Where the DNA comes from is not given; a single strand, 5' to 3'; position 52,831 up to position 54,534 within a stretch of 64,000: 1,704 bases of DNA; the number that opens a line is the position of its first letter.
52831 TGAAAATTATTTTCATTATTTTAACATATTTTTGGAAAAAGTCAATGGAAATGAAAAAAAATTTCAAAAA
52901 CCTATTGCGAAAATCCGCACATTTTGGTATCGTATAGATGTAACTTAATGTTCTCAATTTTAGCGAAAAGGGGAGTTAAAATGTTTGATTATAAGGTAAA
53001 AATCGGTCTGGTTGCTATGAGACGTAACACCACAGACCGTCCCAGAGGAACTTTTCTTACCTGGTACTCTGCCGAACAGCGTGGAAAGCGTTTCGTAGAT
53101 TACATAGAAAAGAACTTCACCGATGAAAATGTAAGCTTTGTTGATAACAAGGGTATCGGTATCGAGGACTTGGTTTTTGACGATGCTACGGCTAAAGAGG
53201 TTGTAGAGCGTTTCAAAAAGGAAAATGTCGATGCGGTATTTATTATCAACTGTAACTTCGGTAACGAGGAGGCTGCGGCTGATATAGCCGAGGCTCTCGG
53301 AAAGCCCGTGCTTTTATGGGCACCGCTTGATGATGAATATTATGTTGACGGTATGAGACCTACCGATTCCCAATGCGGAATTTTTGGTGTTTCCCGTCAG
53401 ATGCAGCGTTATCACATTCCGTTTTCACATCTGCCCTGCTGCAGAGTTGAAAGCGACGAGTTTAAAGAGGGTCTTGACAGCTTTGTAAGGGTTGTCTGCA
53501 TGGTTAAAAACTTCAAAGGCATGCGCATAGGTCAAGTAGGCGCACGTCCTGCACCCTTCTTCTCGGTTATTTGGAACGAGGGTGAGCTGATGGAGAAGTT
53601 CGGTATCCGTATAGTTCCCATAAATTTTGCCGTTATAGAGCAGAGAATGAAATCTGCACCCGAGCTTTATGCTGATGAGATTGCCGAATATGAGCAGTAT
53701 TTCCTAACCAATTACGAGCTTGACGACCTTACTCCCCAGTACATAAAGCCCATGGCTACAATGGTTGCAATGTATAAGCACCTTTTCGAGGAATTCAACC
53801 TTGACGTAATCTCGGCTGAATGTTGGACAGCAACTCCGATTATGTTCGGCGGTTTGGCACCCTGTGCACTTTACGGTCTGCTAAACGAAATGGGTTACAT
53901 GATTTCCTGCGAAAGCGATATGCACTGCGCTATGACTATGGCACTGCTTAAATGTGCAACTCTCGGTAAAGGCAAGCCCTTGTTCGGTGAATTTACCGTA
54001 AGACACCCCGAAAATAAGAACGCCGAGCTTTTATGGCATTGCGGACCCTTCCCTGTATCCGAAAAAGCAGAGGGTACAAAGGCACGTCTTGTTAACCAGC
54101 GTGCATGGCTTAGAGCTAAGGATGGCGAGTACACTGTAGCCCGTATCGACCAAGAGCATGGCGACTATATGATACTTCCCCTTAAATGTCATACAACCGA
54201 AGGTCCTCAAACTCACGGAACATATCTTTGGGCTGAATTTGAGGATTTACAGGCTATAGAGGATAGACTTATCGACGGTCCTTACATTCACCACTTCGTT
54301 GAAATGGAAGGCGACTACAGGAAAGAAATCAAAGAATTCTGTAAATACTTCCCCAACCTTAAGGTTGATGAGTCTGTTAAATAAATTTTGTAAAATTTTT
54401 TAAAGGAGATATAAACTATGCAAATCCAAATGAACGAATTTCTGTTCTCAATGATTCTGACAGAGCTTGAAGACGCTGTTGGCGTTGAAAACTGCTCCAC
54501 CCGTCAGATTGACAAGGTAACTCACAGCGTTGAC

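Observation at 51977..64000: RpiR-flanked operon of at least 10 genes fits no described pathway: IolJ/IolC/IolB-like module plus FucI-like isomerase, FGGY kinase and a flavin/Fe-S/Etf redox module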

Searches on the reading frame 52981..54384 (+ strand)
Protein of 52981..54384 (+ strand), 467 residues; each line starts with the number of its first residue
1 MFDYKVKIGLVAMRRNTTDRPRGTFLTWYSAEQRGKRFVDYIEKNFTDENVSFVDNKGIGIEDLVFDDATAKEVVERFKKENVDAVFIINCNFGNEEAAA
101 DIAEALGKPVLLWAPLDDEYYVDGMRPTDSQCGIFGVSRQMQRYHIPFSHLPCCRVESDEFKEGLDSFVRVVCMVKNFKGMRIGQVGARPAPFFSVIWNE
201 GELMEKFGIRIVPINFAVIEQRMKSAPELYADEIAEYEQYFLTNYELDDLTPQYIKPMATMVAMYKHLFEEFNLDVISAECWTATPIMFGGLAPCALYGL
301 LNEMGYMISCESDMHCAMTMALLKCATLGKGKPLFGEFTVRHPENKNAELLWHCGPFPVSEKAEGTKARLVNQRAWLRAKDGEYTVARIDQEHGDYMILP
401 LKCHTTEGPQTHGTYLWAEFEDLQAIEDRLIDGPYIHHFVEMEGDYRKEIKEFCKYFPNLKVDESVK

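Call 4: search_protein_families(library=pfam, proteins=[window:52981-54384:+])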
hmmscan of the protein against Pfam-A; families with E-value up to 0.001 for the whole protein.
window:52981-54384:+ (467 aa): 0 families

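Call 5: search_protein_families(library=ncbifam, proteins=[window:52981-54384:+], max_evalue=0.01)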
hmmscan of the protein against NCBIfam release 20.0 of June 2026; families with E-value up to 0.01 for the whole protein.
window:52981-54384:+ (467 aa): 1 family
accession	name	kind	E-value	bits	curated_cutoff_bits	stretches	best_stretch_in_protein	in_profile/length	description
NF048012.1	SlpQosIsomSftI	equivalog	7.9e-30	103.9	700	1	71-456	50-435/443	sulfoquinovose isomerase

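Call 9: find_homologous_proteins(query=window:52981-54384:+, max_evalue=0.00001)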
Query window:52981-54384:+ (467 aa): 2230 proteins with E <= 0.00001 among 7681 candidates; the best 120 are listed.
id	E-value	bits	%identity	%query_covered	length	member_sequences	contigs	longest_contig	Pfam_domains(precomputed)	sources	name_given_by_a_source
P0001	5.5e-296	1000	89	100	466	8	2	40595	-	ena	-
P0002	6.9e-291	983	87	100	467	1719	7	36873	-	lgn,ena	-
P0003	1.1e-290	982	87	100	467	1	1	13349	-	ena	-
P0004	1.3e-290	982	85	100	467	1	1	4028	-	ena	-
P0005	1.5e-290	982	87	100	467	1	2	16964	-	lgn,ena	-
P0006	1.5e-290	982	87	100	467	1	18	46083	-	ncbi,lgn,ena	-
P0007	1.5e-290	982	87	100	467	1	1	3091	-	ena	-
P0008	1.9e-290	982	86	100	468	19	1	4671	-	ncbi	-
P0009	1.0e-289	979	87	100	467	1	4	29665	-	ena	-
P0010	1.3e-289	979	86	100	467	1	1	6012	-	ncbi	-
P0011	1.9e-289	978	86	100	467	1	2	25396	-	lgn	-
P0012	1.9e-289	978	85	100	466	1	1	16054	-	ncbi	-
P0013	2.5e-289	978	87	100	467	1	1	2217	-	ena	-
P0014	3.7e-289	977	87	100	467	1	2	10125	-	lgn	-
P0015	2.1e-288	975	86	100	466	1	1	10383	-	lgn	-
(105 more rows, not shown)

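Call 10: search_solved_structures(query=window:52981-54384:+, max_evalue=1)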
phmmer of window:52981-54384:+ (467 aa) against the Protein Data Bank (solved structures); distinct sequences matched with E-value up to 1: 3.
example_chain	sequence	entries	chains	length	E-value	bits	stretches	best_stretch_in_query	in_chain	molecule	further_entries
9yi5_A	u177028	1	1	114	0.066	15.2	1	241-338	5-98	hpMIF2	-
9yiu_G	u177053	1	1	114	0.31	13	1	243-338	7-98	L-dopachrome isomerase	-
7cwv_A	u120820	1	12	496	0.75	11.7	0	157-324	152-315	L-arabinose isomerase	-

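Call 13: find_related_loci(query=A1, collection=genome_contigs, flank=10000)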
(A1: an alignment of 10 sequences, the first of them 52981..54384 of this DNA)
Query A1 (467 aa) in genome_contigs; peptide patterns used: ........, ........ (x = any residue, [..] = any of these).
454 stretches matched a pattern; 419 encode a relative of the query (tblastn E <= 1e-3); the best 80 are kept; 80 distinct loci.
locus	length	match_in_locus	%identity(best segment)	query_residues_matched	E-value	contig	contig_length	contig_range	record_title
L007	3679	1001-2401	92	1-467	0e+0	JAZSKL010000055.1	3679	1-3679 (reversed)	MAG: Acutalibacteraceae bacterium isolate T1900044560_TS20190026.MAGScoT_cleanbin_000061 SGB_363_k141_1513418, whole gen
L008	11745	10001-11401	91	1-467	0e+0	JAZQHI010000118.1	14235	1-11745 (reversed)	MAG: Acutalibacteraceae bacterium isolate T1900044627_TS20190093.MAGScoT_cleanbin_000084 SGB_966_k141_1969509, whole gen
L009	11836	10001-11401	91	1-467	0e+0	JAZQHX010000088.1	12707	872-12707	MAG: Acutalibacteraceae bacterium isolate T1900044625_TS20190091.MAGScoT_cleanbin_000081 SGB_942_k141_1345598, whole gen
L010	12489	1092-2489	91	1-466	0e+0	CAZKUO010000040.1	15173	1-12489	MAG TPA_asm: uncultured Ruminococcus sp. isolate SRP313737_co1_371 genome assembly, contig: NODE_6003_length_15173_cov_8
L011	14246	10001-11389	91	1-463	0e+0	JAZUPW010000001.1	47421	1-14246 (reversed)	MAG: Acutalibacteraceae bacterium isolate T1900044863_TS20190329.MAGScoT_cleanbin_000003 SGB_3116_k141_422157, whole gen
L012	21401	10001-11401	90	1-467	0e+0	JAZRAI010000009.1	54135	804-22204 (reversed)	MAG: Acutalibacteraceae bacterium isolate T1900045142_TC20190136.MAGScoT_cleanbin_000017 SGB_4926_k141_701080, whole gen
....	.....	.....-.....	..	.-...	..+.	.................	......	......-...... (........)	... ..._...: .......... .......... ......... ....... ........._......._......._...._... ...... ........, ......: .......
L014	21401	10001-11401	90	1-467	0e+0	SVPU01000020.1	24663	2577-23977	MAG: Oscillospiraceae bacterium isolate SIG599 NODE_39642_length_24663_cov_2.781912, whole genome shotgun sequence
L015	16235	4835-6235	92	1-467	0e+0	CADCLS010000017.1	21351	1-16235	MAG: Ruminococcaceae bacterium isolate RUG14768 genome assembly, contig: RUG14768_asm_17, whole genome shotgun sequence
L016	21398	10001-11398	89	1-466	0e+0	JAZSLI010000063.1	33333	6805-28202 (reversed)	MAG: Acutalibacteraceae bacterium isolate T1900044558_TS20190024.MAGScoT_cleanbin_000021 SGB_334_k141_3767099, whole gen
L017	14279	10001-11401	92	1-467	0e+0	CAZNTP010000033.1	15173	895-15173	MAG TPA_asm: uncultured Ruminococcus sp. isolate SRP315200_co1_209 genome assembly, contig: NODE_7875_length_15173_cov_9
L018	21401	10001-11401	91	1-467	0e+0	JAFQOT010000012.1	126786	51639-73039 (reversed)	MAG: Clostridia bacterium isolate RGIG2013 Goat_Colon-1__c728390, whole genome shotgun sequence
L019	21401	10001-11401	92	1-467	0e+0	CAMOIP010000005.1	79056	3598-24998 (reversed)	MAG: uncultured Clostridia bacterium isolate SRR873601_bin.6_metaWRAP_v1.3_MAG genome assembly, contig: NODE_545_length_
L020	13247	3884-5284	88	1-467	0e+0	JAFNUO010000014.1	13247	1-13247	MAG: Clostridia bacterium isolate RGIG136 Dairy_cattle_Cecum-2__c89465, whole genome shotgun sequence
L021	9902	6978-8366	90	1-463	0e+0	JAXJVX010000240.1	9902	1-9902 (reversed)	MAG: Acutalibacteraceae bacterium isolate DOME_MAG_6032 6032_C0405_k141_467641, whole genome shotgun sequence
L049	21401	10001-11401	84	1-467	0e+0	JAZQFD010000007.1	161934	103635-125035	MAG: Eubacteriales bacterium isolate T1900044633_TS20190099.MAGScoT_cleanbin_000028 SGB_1090_k141_217067, whole genome s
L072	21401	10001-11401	81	1-464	0e+0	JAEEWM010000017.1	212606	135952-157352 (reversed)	MAG: Clostridiaceae bacterium isolate Tb.RUG.48 k141_7664383_flag=0_multi=19.9992_len=212606, whole genome shotgun seque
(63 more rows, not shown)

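Call 49: search_protein_families(library=ncbifam, proteins=[L072:5294-6574:+, L072:7954-9300:+, L072:9314-9988:+, L072:11421-12554:+, L072:12565-14691:+, L072:17698-19434:+, L049:8631-9980:+], max_evalue=0.00001)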
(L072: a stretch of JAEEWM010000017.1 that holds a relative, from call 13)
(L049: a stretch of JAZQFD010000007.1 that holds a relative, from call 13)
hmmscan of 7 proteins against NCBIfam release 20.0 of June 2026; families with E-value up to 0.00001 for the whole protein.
L072:5294-6574:+ (426 aa): 3 families
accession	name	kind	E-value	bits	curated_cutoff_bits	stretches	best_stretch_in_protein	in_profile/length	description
TIGR00881.1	2A0104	subfamily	4.7e-18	65.4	407.75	1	21-384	2-379/379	phosphoglycerate transporter protein PgtP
NF008661.1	PRK11663.1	subfamily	2.4e-15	56.5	564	1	13-405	29-431/439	MFS transporter family glucose-6-phosphate receptor UhpC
TIGR00880.1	2_A_01_02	superfamily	2.6e-06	27.6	131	1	59-177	4-129/141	multidrug resistance protein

L072:7954-9300:+ (448 aa): 2 families
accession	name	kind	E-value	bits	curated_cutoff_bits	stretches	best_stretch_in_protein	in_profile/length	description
NF048012.1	SlpQosIsomSftI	equivalog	3.1e-12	46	700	1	77-447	75-440/443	sulfoquinovose isomerase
NF002795.0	PRK02929.1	equivalog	1.9e-06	26.9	622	1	132-269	147-291/499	L-arabinose isomerase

L072:9314-9988:+ (224 aa): 8 families
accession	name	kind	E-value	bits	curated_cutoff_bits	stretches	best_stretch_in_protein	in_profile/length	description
TIGR00875.1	fsa_talC_mipB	equivalog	2.7e-70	236.1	245.95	1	1-214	1-211/213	fructose-6-phosphate aldolase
NF009296.0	PRK12653.1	subfamily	1.1e-67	228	306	1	1-220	1-219/220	fructose-6-phosphate aldolase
NF009299.0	PRK12656.1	equivalog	4.7e-63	212.7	214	1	1-221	1-222/222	fructose-6-phosphate aldolase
TIGR00874.1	talAB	equivalog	2e-15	57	396.2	1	83-195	127-250/317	transaldolase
NF009001.0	PRK12346.1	subfamily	1.8e-13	50.7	439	1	87-195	132-251/316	transaldolase A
NF008965.0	PRK12309.1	equivalog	1.3e-11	44.1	550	1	84-195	134-256/392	transaldolase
TIGR02134.1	transald_staph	equivalog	1.9e-09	37.6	281.95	1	5-195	10-206/236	transaldolase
NF002881.0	PRK03343.1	subfamily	8.6e-06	25.1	367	0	65-124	119-179/370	transaldolase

L072:11421-12554:+ (377 aa): 23 families
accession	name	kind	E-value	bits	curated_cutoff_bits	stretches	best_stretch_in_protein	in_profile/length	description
TIGR01910.1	DapE-ArgE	subfamily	9.6e-24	84.3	217.6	1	20-362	3-368/373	ArgE/DapE family deacylase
NF005602.0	PRK07338.1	equivalog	5.1e-23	81.3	357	1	74-361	97-385/409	hydrolase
TIGR01900.1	dapE-gram_pos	equivalog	9.9e-20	70.7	304.2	1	16-369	4-347/351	succinyl-diaminopimelate desuccinylase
TIGR01892.1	AcOrn-deacetyl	equivalog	9.3e-19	67.7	297.7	1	32-368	16-361/365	acetylornithine deacetylase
NF004788.0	PRK06133.1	subfamily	1.7e-15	56.9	349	1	50-367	86-405/417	glutamate carboxypeptidase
NF006365.0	PRK08588.1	subfamily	5.5e-14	52.3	289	1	19-356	11-361/383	succinyl-diaminopimelate desuccinylase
NF005710.0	PRK07522.1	subfamily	6.4e-14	51.9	412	1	19-373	12-386/391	acetylornithine deacetylase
NF006399.0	PRK08651.1-2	equivalog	9.9e-13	47.8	381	1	16-217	5-216/405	succinyl-diaminopimelate desuccinylase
NF006404.0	PRK08652.1-2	equivalog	1.7e-12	46.9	348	1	19-362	5-315/332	acetylornithine deacetylase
TIGR01883.1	PepT-like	hypoth_equivalog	3.3e-12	46.1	274.25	1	17-371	2-359/361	peptidase T-like protein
NF006402.0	PRK08651.1-5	equivalog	1e-11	44.4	369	1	27-362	15-354/369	succinyl-diaminopimelate desuccinylase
TIGR01891.1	amidohydrolases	subfamily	9.5e-11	41.4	153.75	1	181-332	173-328/366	amidohydrolase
NF009555.0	PRK13004.1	equivalog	3.7e-10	39.2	321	1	5-257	5-264/399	YgeY family selenium metabolism-linked hydrolase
TIGR01902.1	dapE-lys-deAc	subfamily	1.2e-09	37.9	163.1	1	19-375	1-337/340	N-acetyl-ornithine/N-acetyl-lysine deacetylase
NF003474.0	PRK05111.1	equivalog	1.5e-09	37.2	460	1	42-374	40-379/383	acetylornithine deacetylase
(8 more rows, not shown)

L072:12565-14691:+ (708 aa): 8 families
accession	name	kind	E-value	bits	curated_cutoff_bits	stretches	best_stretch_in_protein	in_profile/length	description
NF011678.0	PRK15098.1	equivalog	1.5e-181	605.6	666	2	10-422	39-448/765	beta-glucosidase BglX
NF052331.1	Bet13-16Glucosase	equivalog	3.5e-129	432.2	1330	2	7-405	14-410/750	exo-beta-d-1,3/1,6-glucosidase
NF052329.1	XyloArabinsidase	equivalog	5.6e-120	401.6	1050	2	7-405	4-413/750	beta-xylosidase/alpha-l-arabinosidase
NF041579.1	betaxyl_Flavo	equivalog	3.6e-111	372.5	1350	2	430-699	448-705/716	beta-xylosidase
NF041776.1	xylosidase_Xyl3A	equivalog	2.2e-104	350.1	1250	2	99-425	62-412/846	xylan 1,4-beta-xylosidase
NF041610.1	alph_arabinopyran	equivalog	3.6e-72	243.7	1300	1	102-695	59-640/738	exo-alpha-(1->6)-L-arabinopyranosidase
NF052330.1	BetGlucosiCelf0468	equivalog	3.6e-53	181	1300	2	434-695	551-809/817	beta-d-glucosidase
NF003740.0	PRK05337.1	equivalog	1.1e-09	37.9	207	1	118-305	99-282/340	beta-N-acetylhexosaminidase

L072:17698-19434:+ (578 aa): 0 families

L049:8631-9980:+ (449 aa): 1 family
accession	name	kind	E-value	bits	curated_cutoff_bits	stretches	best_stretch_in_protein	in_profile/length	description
NF053856.1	Nd1_6BtaGucnBT3312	equivalog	1.1e-62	212.2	700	1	31-442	61-479/483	endo-1,6-beta-glucanase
